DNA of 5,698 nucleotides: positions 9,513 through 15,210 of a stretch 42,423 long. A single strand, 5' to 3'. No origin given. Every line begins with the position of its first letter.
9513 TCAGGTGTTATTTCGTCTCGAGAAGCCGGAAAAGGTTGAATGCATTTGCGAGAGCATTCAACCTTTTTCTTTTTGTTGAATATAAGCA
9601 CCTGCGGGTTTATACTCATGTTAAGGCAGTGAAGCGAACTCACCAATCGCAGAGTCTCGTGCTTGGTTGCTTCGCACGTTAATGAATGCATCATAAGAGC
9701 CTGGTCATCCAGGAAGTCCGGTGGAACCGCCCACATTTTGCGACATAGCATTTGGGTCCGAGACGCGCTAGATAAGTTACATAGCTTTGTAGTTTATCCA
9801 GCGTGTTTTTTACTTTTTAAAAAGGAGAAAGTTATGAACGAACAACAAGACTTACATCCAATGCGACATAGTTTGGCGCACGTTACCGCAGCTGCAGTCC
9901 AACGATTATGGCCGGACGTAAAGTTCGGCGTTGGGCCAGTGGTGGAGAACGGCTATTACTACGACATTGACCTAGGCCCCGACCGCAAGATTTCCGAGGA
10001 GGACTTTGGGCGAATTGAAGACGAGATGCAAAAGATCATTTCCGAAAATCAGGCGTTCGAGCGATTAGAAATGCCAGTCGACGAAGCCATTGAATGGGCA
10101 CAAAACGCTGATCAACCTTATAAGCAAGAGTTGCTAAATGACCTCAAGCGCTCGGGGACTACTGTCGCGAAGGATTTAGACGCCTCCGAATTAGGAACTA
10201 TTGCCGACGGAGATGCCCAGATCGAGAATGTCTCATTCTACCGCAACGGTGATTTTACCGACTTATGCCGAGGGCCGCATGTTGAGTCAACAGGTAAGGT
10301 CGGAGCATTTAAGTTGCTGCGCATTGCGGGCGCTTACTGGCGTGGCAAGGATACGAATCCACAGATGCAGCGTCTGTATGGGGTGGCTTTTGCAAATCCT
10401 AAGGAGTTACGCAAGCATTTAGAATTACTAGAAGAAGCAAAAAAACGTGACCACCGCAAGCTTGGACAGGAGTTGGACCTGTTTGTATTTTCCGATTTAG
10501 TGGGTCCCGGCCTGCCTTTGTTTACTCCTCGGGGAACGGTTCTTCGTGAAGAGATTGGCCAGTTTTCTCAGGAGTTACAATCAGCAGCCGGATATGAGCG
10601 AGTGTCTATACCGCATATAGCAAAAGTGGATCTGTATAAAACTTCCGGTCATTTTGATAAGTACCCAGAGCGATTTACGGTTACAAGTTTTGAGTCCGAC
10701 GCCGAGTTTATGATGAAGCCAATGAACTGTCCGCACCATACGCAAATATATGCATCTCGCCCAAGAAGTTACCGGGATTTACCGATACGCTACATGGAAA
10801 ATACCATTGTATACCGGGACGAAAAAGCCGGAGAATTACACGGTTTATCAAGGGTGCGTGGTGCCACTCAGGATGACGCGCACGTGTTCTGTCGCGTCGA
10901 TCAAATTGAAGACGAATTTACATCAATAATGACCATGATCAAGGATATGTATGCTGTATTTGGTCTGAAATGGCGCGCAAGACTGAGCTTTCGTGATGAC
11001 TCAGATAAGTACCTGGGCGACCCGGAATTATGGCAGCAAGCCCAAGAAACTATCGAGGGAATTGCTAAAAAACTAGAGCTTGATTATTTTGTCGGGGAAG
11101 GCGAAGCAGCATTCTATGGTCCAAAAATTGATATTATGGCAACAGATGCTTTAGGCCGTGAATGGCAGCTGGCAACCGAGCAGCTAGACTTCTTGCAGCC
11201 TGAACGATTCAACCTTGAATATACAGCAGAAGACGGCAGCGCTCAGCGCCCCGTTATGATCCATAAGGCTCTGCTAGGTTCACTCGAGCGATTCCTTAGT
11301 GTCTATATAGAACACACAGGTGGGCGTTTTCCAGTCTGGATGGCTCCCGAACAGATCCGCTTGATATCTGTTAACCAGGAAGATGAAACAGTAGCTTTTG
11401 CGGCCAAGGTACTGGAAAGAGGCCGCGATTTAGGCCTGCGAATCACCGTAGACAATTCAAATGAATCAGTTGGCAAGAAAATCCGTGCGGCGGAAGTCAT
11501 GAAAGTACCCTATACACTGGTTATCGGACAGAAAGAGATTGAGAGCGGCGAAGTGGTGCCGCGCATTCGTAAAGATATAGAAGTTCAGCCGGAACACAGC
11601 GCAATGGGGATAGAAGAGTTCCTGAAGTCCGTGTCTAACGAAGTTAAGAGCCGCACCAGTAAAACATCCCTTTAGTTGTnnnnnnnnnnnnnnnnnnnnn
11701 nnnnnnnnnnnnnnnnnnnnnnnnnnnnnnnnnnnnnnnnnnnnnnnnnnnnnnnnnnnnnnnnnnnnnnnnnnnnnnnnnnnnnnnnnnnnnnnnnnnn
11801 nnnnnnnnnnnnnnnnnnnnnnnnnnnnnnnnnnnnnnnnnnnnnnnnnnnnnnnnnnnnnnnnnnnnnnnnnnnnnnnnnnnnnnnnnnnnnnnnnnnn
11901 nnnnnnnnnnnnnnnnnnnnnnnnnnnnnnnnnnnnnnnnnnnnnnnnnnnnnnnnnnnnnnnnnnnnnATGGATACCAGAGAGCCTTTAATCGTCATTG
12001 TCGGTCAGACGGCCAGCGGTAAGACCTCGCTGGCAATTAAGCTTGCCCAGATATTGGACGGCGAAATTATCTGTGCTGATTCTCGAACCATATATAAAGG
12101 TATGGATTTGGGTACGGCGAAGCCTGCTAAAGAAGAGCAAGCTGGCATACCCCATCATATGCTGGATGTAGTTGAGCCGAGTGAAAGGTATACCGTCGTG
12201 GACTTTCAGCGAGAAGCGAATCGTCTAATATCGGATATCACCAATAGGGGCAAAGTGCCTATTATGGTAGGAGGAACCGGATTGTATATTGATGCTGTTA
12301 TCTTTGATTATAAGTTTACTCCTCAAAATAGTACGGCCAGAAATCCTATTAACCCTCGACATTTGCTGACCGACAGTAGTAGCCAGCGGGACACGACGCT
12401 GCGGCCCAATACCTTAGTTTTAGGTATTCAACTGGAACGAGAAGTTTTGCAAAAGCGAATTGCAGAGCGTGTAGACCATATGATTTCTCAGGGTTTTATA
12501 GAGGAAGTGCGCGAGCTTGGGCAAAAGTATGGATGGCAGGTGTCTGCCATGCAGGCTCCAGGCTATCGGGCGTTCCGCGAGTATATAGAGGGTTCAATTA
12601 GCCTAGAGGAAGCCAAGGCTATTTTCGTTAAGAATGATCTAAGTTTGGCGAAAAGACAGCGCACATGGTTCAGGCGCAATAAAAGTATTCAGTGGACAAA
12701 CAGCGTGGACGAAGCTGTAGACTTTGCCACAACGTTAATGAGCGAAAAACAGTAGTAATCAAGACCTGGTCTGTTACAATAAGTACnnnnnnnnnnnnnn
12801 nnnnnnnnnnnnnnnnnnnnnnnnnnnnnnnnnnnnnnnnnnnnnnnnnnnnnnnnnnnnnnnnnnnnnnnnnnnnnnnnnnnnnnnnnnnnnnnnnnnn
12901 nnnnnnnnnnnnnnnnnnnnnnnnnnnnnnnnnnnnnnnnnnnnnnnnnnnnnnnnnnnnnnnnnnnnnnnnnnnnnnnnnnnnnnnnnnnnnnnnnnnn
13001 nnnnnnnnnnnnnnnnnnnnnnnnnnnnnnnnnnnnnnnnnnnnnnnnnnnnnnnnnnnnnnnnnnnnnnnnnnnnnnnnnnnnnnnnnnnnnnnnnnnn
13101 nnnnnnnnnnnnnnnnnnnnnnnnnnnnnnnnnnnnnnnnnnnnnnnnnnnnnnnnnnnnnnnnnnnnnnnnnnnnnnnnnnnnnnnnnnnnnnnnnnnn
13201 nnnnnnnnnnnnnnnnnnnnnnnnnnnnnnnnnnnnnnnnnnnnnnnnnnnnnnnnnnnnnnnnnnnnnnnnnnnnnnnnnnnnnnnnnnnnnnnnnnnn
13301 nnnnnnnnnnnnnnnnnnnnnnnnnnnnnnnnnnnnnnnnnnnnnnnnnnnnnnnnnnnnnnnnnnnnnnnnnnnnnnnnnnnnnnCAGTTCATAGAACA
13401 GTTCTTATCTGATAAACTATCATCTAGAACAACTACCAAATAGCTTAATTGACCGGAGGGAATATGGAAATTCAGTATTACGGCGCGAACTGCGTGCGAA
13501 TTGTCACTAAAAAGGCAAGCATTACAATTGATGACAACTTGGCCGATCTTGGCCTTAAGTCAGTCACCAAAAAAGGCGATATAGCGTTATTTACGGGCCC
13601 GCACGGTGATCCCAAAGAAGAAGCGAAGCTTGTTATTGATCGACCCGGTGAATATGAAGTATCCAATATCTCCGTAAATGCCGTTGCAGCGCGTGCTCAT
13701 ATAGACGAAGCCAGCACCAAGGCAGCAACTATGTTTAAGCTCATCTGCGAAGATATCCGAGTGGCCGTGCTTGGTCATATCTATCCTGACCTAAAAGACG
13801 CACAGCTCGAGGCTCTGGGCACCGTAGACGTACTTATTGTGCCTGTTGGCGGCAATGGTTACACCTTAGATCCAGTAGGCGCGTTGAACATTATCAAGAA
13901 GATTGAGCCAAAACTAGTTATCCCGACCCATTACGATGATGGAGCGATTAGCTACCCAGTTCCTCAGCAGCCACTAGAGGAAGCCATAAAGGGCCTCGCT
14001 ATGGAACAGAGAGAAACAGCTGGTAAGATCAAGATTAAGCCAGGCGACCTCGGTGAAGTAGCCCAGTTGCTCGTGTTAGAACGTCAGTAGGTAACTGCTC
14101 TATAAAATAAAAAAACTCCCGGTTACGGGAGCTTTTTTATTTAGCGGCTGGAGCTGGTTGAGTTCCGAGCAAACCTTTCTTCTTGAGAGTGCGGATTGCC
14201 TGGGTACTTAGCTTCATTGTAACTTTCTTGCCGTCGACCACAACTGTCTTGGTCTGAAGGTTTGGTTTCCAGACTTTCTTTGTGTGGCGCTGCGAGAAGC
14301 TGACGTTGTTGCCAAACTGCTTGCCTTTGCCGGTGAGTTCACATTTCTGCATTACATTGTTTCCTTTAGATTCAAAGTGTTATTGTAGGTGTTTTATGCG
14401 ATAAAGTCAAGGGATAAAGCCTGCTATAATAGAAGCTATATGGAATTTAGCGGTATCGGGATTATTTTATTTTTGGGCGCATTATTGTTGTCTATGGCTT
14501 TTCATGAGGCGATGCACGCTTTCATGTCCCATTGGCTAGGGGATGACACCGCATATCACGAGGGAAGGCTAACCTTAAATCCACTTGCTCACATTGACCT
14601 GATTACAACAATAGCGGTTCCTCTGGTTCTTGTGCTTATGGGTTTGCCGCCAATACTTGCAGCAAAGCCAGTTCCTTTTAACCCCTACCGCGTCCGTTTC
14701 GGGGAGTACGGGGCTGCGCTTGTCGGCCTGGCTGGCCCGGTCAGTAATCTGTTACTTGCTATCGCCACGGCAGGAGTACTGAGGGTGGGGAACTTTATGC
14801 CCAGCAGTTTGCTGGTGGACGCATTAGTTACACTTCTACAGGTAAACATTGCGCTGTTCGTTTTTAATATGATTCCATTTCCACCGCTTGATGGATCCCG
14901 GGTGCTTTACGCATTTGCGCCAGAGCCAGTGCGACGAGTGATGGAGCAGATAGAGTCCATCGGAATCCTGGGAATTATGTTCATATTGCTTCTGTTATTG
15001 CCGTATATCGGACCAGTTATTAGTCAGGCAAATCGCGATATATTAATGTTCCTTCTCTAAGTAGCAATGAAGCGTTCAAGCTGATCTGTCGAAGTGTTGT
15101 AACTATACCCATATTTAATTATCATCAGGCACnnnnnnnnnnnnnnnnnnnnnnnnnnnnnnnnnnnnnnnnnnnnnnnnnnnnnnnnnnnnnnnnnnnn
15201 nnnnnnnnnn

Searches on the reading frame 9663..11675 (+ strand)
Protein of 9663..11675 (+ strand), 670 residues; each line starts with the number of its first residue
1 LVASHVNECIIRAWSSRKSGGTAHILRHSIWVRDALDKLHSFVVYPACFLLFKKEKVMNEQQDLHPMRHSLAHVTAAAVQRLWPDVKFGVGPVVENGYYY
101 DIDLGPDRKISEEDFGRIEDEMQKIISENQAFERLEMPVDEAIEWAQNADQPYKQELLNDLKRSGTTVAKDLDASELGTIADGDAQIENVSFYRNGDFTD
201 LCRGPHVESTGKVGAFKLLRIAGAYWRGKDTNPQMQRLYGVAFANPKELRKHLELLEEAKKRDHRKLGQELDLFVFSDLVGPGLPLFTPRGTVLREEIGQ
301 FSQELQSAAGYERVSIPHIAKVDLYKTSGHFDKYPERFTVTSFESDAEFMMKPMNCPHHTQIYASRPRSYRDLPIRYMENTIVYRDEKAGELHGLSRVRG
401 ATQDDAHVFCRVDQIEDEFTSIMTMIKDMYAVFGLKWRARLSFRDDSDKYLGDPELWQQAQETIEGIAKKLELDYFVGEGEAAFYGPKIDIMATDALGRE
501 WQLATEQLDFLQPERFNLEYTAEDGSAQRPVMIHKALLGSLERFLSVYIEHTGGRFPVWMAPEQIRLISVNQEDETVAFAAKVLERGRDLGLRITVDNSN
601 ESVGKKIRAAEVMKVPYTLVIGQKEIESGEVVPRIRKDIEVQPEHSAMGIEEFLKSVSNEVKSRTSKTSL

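Call 74: search_protein_families(library=pfam, proteins=[window:9663-11675:+], max_evalue=0.0001)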
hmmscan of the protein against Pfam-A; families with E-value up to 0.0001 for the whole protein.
window:9663-11675:+ (670 aa): 3 families
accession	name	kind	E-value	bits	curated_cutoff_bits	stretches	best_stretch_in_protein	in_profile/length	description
PF00587.30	tRNA-synt_2b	-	1.6e-41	142.7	29.3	1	344-551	6-178/179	tRNA synthetase class II core domain (G, H, P, S and T)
PF03129.25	HGTP_anticodon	-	2e-15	57.2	21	1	564-658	1-92/94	Anticodon binding domain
PF07973.19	tRNA_SAD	-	3.2e-15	56.2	24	1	190-239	1-44/44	Threonyl and Alanyl tRNA synthetase second additional domain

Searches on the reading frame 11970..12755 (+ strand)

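Call 74: search_protein_families(library=pfam, proteins=[window:11970-12755:+], max_evalue=0.0001)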
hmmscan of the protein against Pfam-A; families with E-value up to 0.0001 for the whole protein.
window:11970-12755:+ (261 aa): 2 families
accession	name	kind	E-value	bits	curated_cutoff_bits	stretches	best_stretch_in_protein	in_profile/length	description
PF01715.23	IPPT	-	5.1e-60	203.6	23.6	2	41-127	2-89/243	IPP transferase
PF01745.22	IPT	-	2.2e-05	24.4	20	1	8-93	4-87/233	Isopentenyl transferase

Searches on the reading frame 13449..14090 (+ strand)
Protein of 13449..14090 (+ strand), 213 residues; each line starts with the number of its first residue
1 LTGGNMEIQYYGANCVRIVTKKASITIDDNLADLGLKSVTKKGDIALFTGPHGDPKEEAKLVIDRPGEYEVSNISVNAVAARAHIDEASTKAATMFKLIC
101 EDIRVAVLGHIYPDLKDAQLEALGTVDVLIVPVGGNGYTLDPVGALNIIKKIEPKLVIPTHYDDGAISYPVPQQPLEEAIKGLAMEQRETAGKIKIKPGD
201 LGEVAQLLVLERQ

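Call 74: search_protein_families(library=pfam, proteins=[window:13449-14090:+], max_evalue=0.0001)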
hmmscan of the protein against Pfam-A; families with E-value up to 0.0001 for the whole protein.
window:13449-14090:+ (213 aa): 1 family
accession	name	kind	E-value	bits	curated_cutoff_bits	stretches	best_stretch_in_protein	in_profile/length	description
PF13483.12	Lactamase_B_3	-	1.4e-25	90.5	24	1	7-161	1-160/160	Beta-lactamase superfamily domain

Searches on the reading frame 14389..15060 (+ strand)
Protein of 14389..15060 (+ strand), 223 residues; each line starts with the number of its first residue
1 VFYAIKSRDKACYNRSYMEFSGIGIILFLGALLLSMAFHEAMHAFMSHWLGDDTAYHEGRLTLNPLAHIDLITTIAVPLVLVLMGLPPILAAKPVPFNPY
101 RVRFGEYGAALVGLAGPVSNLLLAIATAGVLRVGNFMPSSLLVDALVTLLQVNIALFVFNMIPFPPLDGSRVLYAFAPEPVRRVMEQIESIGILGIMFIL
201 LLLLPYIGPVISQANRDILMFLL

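Call 73: search_protein_families(library=pfam, proteins=[window:14389-15060:+], max_evalue=0.0001)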
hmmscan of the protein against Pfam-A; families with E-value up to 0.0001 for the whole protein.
window:14389-15060:+ (223 aa): 1 family
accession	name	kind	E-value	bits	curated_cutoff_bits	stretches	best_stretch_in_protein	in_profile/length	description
PF02163.28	Peptidase_M50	-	3.2e-08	33.6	27.2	1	143-203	160-220/221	Peptidase family M50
